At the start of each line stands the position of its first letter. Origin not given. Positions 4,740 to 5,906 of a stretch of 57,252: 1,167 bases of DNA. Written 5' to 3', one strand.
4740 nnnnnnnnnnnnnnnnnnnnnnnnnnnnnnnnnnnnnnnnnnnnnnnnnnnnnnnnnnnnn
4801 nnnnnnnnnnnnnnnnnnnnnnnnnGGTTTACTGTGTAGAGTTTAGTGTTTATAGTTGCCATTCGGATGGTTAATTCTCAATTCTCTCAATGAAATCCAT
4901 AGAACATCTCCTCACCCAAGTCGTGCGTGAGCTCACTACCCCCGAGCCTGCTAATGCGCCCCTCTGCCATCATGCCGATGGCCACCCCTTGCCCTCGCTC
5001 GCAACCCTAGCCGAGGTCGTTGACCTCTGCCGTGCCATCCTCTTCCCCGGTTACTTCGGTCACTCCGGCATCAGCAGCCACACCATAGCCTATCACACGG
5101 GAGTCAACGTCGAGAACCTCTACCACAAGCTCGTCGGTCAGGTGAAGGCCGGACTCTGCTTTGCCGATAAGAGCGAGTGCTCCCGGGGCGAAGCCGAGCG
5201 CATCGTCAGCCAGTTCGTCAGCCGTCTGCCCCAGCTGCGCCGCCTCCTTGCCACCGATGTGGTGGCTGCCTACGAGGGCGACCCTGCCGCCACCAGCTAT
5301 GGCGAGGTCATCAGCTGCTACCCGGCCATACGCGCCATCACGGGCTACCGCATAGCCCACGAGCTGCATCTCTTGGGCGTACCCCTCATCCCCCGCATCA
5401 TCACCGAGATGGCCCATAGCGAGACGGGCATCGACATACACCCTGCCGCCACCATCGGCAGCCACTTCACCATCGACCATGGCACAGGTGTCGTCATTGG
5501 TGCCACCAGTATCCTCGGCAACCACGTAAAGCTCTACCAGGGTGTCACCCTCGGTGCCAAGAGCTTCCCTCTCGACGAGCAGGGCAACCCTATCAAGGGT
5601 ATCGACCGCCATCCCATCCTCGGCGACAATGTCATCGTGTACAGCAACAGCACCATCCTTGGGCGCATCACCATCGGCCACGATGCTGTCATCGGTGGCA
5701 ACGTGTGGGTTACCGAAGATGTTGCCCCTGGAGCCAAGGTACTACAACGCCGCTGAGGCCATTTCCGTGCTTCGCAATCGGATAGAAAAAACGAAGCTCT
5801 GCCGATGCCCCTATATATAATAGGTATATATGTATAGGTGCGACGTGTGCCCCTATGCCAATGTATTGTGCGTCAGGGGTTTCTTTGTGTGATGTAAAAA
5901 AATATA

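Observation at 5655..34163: An orphaned 227-bp ancestral junction (cysE 3' end + terminator + tRNA 3' half) shows two integrase-less islands inserted back to back between cysE and tRNA(CAT)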

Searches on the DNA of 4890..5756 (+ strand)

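Call 44: search_rna_families(sources=[L001, L100, L101, L102], threshold=evalue, max_evalue=1, show_alignments=3)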
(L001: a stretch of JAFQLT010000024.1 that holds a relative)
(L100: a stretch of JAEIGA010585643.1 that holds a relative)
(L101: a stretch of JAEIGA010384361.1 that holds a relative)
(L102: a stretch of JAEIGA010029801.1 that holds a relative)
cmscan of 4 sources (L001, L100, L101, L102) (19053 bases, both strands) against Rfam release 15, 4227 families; matches with E-value up to 1: 6.
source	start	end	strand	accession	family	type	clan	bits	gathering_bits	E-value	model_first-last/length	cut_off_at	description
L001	5866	5969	-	RF00005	tRNA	Gene; tRNA;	CL00001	29.5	29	0.013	1-71/71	no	tRNA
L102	7277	7380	-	RF00005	tRNA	Gene; tRNA;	CL00001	29.5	29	0.013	1-71/71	no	tRNA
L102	725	776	-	RF02907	patAB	Cis-reg; leader;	-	27.1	92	0.85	1-57/57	no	patAB leader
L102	5516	5571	+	RF02066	STnc320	Gene; sRNA;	-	26.2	50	0.36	1-55/55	no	Salmonella enterica sRNA STnc320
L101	2099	2158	+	RF03266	mir-2943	Gene; miRNA;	-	24.6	76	0.73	1-71/71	no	mir-2943 microRNA precursor family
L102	7764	7901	+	RF01416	NrrF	Gene; antisense;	-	23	60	0.82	1-160/160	no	NrrF RNA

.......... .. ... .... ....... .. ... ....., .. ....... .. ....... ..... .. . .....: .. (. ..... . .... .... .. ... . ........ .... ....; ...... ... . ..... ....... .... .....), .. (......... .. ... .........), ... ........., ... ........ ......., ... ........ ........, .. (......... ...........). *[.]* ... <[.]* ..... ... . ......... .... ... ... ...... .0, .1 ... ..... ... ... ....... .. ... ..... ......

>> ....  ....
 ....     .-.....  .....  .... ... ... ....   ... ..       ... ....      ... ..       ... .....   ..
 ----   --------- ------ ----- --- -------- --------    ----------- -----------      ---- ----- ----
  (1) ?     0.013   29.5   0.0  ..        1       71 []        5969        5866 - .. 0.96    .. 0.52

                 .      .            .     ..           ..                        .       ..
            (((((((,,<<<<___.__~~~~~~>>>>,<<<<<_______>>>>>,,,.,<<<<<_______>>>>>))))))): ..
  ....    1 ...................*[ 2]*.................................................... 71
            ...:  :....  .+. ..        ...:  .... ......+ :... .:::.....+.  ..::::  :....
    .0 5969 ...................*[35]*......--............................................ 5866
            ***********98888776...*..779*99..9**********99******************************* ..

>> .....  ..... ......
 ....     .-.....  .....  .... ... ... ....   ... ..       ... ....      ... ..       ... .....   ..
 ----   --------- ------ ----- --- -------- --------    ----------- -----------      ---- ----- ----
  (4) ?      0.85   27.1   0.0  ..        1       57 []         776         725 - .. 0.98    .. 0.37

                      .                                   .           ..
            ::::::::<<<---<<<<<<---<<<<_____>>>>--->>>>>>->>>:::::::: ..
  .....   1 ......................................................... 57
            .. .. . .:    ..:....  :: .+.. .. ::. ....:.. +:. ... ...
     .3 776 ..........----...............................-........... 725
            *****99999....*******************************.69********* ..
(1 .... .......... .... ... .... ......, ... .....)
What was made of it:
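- Tried and rejected: Rfam gave only a borderline tRNA match, with a 35-nt D-loop insertion, for the interrupted tRNA (call 44).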

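Call 72: search_dna_similar(query=L001:5866-6140:+, collection=phages, mode=distant, max_evalue=0.001, max_rows=10)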
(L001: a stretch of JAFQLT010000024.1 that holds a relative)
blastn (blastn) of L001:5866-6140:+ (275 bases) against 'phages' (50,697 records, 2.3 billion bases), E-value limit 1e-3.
Records with a match: 12; places in all: 13; records where one place covers at least 80% of the query: 0.
Best place of each record, by identity: 95-99% 4; 90-95% 1; 80-90% 7.
By first word of the organism name: Prevotella 6; uncultured 4; Bacteriophage 2.
By host as written in the record: - 6; Prevotella sp. 6.
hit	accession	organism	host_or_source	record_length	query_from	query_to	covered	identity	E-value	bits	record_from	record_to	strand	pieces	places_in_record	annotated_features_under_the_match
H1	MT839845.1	Bacteriophage sp.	human fecal samples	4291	12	106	35%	85.6%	7e-21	106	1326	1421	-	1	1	record has no annotation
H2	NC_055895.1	uncultured phage cr7_1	human feces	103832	1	44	16%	95.5%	2e-10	72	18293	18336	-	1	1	tRNA-Met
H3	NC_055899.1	uncultured phage cr124_1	human feces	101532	1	44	16%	95.5%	2e-10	72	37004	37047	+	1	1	tRNA-Met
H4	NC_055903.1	uncultured phage cr272_1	pig feces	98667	1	44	16%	95.5%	2e-10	72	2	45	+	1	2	tRNA-Met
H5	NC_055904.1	uncultured phage cr273_1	pig feces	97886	1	44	16%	95.5%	2e-10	72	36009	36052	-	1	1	tRNA-Met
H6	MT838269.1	Bacteriophage sp.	human fecal samples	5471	1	44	16%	93.2%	7e-9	67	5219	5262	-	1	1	record has no annotation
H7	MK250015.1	Prevotella phage Lak-A1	Prevotella sp.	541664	1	44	16%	86.4%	4e-5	54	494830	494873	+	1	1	record has no annotation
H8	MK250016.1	Prevotella phage Lak-A1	Prevotella sp.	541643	1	44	16%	86.4%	4e-5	54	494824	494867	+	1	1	record has no annotation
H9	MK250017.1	Prevotella phage Lak-A1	Prevotella sp.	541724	1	44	16%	86.4%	4e-5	54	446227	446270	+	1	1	record has no annotation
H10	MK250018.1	Prevotella phage Lak-A1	Prevotella sp.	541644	1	44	16%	86.4%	4e-5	54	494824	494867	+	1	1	record has no annotation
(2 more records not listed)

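Call 73: search_dna_similar(query=L001:5866-6140:+, collection=plasmids, mode=distant, max_evalue=0.001, max_rows=10)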
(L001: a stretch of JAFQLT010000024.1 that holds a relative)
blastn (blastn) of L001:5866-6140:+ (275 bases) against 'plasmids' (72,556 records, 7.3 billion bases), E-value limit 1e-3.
Records with a match: 4; places in all: 5; records where one place covers at least 80% of the query: 0.
Best place of each record, by identity: 95-99% 1; 80-90% 3.
By first word of the organism name: Prevotella 1; Legionella 1; Bacteroides 1; Phocaeicola 1.
By predicted mobility (MOB-suite, as given by PLSDB): non-mobilizable 4.
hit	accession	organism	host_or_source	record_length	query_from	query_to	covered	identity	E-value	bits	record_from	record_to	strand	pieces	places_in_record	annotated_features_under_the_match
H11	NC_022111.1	Prevotella sp. oral taxon 299 str. F0039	Homo sapiens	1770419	1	44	16%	95.5%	5e-10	72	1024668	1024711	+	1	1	none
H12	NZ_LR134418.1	Legionella adelaidensis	environmental,Cooling tower water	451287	1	44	16%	86.4%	1e-4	54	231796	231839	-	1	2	none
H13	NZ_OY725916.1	Bacteroides finegoldii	-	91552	1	44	16%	86.4%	1e-4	54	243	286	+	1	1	none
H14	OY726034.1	Phocaeicola massiliensis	-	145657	1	44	16%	86.4%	1e-4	54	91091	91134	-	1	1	none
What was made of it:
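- Tried and rejected: The plasmid search gave only plain tRNA hits (call 73).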

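Call 74: get_annotated_region(hit=H1, flank=5000)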
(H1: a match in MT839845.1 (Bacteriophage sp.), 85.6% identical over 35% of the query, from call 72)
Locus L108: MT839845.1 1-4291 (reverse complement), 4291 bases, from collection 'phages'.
description: UNVERIFIED: Bacteriophage sp. clone scaffold_12178 genomic sequence.
organism: Bacteriophage sp. (NCBI taxid 38018)
taxonomy: Viruses
host: -; source: human fecal samples; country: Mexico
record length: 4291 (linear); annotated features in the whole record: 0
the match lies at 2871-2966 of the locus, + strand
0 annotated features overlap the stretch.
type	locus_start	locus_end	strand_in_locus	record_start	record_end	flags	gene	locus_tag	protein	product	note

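Call 80: search_dna_similar(query=L108:2855-3110:+, collection=phages, mode=distant, max_evalue=0.001, max_rows=15)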
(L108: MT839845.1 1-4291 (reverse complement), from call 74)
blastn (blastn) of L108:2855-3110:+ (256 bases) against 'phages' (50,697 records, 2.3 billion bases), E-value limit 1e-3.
Records with a match: 6; places in all: 7; records where one place covers at least 80% of the query: 1.
Best place of each record, by identity: >=99% 1; 80-90% 5.
By first word of the organism name: uncultured 4; Bacteriophage 2.
By host as written in the record: - 6.
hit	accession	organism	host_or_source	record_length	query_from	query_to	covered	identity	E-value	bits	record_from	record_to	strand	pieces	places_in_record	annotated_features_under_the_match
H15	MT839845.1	Bacteriophage sp.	human fecal samples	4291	1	256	100%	100.0%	2e-128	462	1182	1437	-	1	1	record has no annotation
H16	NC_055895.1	uncultured phage cr7_1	human feces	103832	2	55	21%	88.9%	1e-10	72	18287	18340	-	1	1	tRNA-Met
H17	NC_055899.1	uncultured phage cr124_1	human feces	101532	2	55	21%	88.9%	1e-10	72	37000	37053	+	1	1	tRNA-Met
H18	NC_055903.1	uncultured phage cr272_1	pig feces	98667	5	55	20%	88.2%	6e-9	66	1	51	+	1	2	tRNA-Met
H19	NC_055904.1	uncultured phage cr273_1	pig feces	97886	5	55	20%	88.2%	6e-9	66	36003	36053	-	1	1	tRNA-Met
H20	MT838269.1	Bacteriophage sp.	human fecal samples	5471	5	53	19%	85.7%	3e-6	58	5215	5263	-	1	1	record has no annotation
